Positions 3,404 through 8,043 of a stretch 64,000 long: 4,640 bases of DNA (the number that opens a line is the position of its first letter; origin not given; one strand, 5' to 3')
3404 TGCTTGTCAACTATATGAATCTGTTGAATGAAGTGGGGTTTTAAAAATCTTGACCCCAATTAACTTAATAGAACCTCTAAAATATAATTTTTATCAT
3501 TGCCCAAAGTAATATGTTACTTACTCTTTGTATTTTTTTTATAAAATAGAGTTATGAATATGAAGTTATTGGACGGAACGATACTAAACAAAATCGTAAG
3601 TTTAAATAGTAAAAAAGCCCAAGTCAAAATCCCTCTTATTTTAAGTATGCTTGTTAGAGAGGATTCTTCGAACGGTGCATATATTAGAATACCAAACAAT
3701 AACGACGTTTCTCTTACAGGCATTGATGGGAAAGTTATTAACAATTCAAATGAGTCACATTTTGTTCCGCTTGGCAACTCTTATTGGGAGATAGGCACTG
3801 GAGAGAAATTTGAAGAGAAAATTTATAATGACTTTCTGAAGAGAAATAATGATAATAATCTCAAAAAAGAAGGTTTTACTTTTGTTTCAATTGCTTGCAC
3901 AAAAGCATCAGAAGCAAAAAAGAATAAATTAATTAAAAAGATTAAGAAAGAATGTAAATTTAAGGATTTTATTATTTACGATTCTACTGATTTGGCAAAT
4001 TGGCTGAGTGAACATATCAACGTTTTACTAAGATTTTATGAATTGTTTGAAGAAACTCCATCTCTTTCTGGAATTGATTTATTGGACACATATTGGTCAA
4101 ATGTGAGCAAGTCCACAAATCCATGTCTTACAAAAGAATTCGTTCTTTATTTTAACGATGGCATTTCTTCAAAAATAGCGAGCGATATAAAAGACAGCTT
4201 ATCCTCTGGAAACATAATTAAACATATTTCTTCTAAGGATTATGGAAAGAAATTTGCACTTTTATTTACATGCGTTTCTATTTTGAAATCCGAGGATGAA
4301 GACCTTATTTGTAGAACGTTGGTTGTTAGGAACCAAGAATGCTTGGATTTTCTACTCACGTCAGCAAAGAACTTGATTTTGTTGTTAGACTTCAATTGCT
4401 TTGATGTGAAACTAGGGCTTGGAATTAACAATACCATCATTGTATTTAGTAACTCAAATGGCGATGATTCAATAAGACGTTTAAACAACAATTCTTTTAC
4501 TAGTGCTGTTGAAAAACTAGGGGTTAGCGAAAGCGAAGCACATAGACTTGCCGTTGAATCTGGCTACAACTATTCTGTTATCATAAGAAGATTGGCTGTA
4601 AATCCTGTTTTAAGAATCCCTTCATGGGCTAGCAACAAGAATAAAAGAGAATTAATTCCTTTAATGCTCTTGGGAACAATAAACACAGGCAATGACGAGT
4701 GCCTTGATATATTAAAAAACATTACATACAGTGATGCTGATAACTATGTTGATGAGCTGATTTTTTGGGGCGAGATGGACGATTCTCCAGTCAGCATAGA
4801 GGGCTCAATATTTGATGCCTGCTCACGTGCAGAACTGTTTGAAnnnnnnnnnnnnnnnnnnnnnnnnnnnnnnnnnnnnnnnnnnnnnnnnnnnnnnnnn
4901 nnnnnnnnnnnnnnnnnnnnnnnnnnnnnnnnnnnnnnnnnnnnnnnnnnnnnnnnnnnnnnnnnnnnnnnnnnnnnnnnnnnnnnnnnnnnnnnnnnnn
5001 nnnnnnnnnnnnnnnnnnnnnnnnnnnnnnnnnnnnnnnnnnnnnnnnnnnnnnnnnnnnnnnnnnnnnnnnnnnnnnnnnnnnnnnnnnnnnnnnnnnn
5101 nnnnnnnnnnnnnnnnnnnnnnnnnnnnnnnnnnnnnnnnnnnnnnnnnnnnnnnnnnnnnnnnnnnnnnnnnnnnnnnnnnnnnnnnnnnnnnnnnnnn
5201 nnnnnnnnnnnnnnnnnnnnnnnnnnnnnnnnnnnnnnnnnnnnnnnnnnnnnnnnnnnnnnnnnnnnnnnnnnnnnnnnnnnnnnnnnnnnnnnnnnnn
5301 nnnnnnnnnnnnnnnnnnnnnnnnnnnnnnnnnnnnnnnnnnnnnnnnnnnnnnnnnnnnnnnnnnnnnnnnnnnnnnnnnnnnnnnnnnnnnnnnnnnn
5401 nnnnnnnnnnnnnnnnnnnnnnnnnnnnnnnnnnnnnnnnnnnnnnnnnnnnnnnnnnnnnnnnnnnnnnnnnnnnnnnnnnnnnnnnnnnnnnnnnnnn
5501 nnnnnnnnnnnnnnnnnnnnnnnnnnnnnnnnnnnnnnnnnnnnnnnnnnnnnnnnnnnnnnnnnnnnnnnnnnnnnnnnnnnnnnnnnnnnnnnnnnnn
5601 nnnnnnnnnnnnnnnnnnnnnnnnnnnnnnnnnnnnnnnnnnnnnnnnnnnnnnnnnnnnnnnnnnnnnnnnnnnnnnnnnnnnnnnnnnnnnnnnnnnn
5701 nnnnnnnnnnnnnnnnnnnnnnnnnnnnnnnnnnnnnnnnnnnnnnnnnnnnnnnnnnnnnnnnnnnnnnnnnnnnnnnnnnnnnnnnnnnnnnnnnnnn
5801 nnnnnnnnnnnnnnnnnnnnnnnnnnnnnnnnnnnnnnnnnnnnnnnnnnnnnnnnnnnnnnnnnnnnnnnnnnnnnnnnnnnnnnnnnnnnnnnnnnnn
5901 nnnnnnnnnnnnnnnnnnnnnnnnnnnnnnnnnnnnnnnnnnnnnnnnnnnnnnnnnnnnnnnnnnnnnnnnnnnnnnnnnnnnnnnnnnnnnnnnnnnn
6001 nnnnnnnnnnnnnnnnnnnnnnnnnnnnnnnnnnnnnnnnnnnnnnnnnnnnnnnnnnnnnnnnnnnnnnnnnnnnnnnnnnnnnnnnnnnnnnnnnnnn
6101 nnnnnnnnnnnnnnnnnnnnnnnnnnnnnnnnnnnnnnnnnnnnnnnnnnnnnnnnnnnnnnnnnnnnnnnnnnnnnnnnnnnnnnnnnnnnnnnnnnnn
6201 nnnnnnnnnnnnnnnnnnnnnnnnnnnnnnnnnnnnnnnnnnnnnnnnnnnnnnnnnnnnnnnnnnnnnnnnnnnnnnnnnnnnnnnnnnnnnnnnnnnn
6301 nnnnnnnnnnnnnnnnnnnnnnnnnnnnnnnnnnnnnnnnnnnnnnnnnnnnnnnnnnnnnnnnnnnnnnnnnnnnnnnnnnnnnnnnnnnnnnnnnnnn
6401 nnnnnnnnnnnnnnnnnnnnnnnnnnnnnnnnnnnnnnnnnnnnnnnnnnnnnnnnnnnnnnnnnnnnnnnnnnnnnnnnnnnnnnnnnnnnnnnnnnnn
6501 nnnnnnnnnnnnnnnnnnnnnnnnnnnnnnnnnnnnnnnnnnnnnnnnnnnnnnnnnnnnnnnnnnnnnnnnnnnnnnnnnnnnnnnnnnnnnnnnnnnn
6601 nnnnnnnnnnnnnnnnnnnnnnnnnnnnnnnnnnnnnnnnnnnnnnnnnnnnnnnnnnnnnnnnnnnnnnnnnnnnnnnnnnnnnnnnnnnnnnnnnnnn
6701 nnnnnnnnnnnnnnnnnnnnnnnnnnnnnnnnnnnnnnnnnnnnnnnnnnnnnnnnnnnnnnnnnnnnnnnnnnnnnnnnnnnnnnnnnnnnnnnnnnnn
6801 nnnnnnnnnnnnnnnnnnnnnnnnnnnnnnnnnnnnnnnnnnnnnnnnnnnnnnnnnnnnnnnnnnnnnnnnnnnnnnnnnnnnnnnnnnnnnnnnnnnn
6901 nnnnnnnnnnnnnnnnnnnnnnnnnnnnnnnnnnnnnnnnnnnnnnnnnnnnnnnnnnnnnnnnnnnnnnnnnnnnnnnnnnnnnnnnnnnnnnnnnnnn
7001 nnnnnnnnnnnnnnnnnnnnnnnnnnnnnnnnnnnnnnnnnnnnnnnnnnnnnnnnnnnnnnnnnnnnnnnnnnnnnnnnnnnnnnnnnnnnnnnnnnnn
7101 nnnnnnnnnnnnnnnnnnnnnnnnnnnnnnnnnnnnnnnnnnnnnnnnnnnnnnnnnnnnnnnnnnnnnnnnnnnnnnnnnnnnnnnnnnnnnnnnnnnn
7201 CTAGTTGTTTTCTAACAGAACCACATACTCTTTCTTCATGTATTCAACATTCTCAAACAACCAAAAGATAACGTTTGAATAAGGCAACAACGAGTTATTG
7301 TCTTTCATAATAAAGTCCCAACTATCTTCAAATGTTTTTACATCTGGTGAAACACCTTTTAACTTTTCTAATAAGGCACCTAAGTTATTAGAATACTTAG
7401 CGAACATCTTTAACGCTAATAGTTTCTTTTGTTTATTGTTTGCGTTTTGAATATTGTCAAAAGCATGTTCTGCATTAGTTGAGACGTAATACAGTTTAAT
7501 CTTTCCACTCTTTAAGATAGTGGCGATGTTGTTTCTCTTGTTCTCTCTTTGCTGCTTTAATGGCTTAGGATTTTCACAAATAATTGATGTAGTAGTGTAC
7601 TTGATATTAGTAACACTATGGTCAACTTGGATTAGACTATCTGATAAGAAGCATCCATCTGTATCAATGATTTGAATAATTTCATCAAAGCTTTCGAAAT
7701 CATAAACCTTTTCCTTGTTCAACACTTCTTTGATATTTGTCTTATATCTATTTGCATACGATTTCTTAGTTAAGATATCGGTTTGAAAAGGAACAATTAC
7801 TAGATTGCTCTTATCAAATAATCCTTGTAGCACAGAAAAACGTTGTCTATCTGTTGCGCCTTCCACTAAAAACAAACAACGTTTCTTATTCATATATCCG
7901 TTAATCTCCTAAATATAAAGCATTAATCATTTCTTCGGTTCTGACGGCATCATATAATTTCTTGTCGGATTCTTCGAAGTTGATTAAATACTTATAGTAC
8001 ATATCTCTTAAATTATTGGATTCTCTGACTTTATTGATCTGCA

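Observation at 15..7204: TIR-fused P-loop ATPase followed by an HExxH protein and a 1216-aa protein of unknown function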

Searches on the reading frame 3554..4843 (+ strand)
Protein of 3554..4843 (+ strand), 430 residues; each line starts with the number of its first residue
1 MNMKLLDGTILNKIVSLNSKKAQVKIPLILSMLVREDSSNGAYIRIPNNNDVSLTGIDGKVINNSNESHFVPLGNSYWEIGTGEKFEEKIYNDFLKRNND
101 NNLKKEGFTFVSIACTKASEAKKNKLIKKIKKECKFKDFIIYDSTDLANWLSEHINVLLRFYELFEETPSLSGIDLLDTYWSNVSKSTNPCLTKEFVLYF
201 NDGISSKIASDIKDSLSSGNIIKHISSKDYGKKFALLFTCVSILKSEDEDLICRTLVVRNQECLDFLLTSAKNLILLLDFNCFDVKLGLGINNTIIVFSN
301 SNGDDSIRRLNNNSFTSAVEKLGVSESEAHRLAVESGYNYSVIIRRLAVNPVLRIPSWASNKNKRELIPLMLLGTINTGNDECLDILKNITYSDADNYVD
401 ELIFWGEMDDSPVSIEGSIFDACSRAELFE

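Call 77: search_protein_representatives(alignment_id=A8)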
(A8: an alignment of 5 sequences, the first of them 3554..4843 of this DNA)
Query: 5 sequences, 430 profile positions. Proteins with E-value up to 0.001 (for the whole library): 4012; up to 1e-10: 3233; up to 1e-30: 2062. The best 150 are listed.
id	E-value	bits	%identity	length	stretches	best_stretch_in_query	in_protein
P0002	1.5e-199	679.8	-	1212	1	3-429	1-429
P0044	1.1e-154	532.0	-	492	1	4-429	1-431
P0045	5.0e-138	477.1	-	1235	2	4-429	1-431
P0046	1.7e-133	462.1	-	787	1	1-429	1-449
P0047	5.4e-128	444.0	-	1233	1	4-429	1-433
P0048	1.1e-125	436.4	-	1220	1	3-428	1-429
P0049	3.9e-122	424.7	-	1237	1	3-429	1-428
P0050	1.8e-121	422.5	-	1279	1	3-429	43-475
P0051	2.4e-117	408.9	-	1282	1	1-429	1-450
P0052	1.4e-114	399.8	-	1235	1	3-429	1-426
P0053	1.4e-114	399.8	-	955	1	4-428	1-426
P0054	4.2e-114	398.2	-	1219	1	4-428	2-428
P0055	4.3e-108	378.4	-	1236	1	3-429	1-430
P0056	5.5e-108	378.1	-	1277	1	1-430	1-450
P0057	7.2e-108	377.7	-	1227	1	3-428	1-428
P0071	2.9e-87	309.8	-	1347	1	6-428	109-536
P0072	2.0e-86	307.0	-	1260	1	6-428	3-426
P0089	5.9e-82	292.3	-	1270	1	4-429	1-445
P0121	5.1e-79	282.6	-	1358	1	7-428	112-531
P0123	5.9e-79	282.4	-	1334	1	5-428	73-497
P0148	3.9e-77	276.4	-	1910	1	5-428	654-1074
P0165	2.7e-76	273.6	-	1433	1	3-429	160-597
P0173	1.3e-75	271.4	-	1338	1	4-428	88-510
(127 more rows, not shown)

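Call 78: list_cluster_members(proteins=[P0045, P0047, P0051, P0056, P0072, P0148, P0165, P0071, P0121, P0089])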
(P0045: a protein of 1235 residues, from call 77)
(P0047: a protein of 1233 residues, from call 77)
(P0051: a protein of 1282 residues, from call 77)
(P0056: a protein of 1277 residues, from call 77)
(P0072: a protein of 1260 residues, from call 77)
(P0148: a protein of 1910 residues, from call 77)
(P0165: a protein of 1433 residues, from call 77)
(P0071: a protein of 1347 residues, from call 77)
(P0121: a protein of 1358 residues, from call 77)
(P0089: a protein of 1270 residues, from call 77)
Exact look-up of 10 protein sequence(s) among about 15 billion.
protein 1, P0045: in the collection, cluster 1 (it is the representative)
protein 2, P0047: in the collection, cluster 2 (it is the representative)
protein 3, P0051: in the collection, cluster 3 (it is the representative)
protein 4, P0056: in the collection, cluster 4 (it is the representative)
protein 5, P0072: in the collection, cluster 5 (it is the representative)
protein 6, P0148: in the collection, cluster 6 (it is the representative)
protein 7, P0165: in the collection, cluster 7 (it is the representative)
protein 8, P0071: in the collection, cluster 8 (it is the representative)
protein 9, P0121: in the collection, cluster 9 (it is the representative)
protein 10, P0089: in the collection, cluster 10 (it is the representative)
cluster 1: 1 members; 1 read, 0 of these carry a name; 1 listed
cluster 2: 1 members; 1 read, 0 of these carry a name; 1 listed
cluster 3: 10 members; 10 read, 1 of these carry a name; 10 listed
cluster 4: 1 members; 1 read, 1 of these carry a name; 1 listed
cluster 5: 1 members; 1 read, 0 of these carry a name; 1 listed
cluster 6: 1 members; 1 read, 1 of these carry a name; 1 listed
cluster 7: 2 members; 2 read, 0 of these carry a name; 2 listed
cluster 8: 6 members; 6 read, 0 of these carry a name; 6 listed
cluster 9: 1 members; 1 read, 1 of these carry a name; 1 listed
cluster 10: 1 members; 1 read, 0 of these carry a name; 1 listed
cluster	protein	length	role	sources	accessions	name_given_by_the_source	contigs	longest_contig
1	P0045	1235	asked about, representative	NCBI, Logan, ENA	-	-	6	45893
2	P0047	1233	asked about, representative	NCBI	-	-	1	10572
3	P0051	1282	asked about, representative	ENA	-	-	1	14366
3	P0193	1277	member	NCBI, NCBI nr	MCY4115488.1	MAG: hypothetical protein OXF55_01200 [Caldilineaceae bacterium] | hypothetical protein [Caldilineaceae bacterium]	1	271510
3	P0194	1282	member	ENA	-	-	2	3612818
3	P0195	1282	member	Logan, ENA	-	-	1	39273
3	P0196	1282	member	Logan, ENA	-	-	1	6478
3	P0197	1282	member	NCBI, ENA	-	-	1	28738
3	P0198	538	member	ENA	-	-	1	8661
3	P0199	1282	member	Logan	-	-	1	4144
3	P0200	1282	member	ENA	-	-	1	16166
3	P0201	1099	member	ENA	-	-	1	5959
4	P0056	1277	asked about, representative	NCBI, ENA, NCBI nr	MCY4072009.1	MAG: hypothetical protein OXG60_11995 [Chloroflexi bacterium] | hypothetical protein [Chloroflexota bacterium]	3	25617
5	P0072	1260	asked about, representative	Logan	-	-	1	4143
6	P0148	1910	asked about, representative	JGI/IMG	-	tetratricopeptide (TPR) repeat protein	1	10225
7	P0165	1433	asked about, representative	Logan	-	-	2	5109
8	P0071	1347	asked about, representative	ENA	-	-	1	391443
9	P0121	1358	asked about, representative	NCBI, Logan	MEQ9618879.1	MAG: helix-turn-helix transcriptional regulator [Deltaproteobacteria bacterium]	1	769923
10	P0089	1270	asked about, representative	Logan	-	-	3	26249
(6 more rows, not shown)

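Call 81: search_protein_families(library=pfam, proteins=[P0148, P0165, P0071, P0121, P0123, P0173], max_evalue=0.01)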
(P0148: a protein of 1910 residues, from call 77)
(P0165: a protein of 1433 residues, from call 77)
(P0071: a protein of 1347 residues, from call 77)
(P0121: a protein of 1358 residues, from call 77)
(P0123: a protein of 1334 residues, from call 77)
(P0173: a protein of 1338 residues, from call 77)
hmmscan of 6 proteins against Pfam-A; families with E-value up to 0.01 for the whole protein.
P0148 (1910 aa): 6 families
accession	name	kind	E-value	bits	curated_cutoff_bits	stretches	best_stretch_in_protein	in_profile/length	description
PF13424.12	TPR_12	-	5.4e-13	49.4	30.1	1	64-124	2-63/77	Tetratricopeptide repeat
PF07719.23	TPR_2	-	4.5e-05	23.7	27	1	67-96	3-32/34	Tetratricopeptide repeat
PF00515.34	TPR_1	-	0.00014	22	27.8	0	67-95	3-31/34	Tetratricopeptide repeat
PF13176.12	TPR_7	-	0.00026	21.3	27.9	1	68-100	2-34/36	Tetratricopeptide repeat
PF13181.12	TPR_8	-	0.0029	18.1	25.7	0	67-96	3-32/34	Tetratricopeptide repeat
PF13414.12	TPR_11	-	0.0049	17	26.8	0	77-101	6-30/42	TPR repeat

P0165 (1433 aa): 1 family
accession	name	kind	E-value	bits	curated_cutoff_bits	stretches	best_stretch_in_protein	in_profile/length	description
PF01381.28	HTH_3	-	0.00061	20.2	23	1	85-133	5-52/55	Helix-turn-helix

P0071 (1347 aa): 2 families
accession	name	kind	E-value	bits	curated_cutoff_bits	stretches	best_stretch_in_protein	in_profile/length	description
PF01381.28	HTH_3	-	2.1e-06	28.1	23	1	41-78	1-38/55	Helix-turn-helix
PF13560.12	HTH_31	-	0.00014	22.5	27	1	42-78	7-44/64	Helix-turn-helix domain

P0121 (1358 aa): 3 families
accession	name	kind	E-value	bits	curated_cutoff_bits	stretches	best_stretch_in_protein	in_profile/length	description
PF13560.12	HTH_31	-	7.3e-06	26.6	27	1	5-63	2-59/64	Helix-turn-helix domain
PF12844.13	HTH_19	-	0.00021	21.6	30.2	1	6-61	1-54/64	Helix-turn-helix domain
PF01381.28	HTH_3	-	0.00035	21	23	1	10-63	2-53/55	Helix-turn-helix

P0123 (1334 aa): 3 families
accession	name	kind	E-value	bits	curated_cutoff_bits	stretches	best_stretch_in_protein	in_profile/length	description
PF12728.13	HTH_17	-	6.4e-18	65.2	27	1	5-54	1-50/51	Helix-turn-helix domain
PF00376.29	MerR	-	0.0023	18.1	28.2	1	7-41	1-36/38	MerR family regulatory protein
PF13338.12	AbiEi_4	-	0.0034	17.9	25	1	5-31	13-38/49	Transcriptional regulator, AbiEi antitoxin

P0173 (1338 aa): 3 families
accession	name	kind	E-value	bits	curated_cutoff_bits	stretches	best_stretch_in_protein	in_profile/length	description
PF01381.28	HTH_3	-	2.3e-08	34.4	23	1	12-55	1-44/55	Helix-turn-helix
PF13560.12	HTH_31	-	0.00069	20.3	27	1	11-61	5-56/64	Helix-turn-helix domain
PF12844.13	HTH_19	-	0.0036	17.6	30.2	0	11-47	3-39/64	Helix-turn-helix domain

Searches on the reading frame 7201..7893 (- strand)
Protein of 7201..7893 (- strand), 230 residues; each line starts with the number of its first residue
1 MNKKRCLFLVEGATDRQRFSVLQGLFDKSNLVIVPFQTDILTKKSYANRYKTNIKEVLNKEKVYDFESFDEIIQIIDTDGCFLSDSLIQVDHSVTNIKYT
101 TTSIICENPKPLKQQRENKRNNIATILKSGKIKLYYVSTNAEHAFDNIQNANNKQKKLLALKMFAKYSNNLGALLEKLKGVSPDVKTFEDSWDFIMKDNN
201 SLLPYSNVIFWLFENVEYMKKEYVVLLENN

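Call 3: search_protein_families(library=pfam, proteins=[window:7201-7893:-], max_evalue=0.1)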
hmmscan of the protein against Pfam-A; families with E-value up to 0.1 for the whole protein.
window:7201-7893:- (230 aa): 0 families

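Call 4: search_protein_families(library=padloc, proteins=[window:7201-7893:-], max_evalue=0.1)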
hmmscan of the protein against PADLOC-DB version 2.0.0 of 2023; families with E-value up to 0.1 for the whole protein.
window:7201-7893:- (230 aa): 1 family
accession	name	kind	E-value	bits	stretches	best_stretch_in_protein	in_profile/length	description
PDLC04136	mad4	-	0.021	13.7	1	1-61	2-58/110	mads_4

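Call 6: search_protein_families(library=ncbifam, proteins=[window:7201-7893:-], max_evalue=0.1)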
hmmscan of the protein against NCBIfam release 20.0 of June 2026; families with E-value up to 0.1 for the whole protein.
window:7201-7893:- (230 aa): 0 families

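Call 36: search_protein_families(library=phrogs, proteins=[window:7201-7893:-], max_evalue=0.1)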
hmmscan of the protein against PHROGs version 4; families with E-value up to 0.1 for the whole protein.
window:7201-7893:- (230 aa): 2 families
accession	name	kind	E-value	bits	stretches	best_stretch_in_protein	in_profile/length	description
phrog_8288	-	unknown function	0.063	14.3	0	34-78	44-88/96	-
phrog_5347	-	unknown function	0.093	13.6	0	14-77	80-139/165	-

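Call 128: find_encoding_contigs(protein=window:7201-7893:-, flank=10000, max_places=4)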
Protein window:7201-7893:- (230 aa): 2 contigs read that carry it; 1 place shown.
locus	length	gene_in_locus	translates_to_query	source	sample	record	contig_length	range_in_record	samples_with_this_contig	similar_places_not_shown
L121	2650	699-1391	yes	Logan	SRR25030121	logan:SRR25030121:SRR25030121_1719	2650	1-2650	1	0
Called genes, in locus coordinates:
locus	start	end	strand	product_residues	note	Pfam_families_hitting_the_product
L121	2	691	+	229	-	?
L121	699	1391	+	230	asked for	-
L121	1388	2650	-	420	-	?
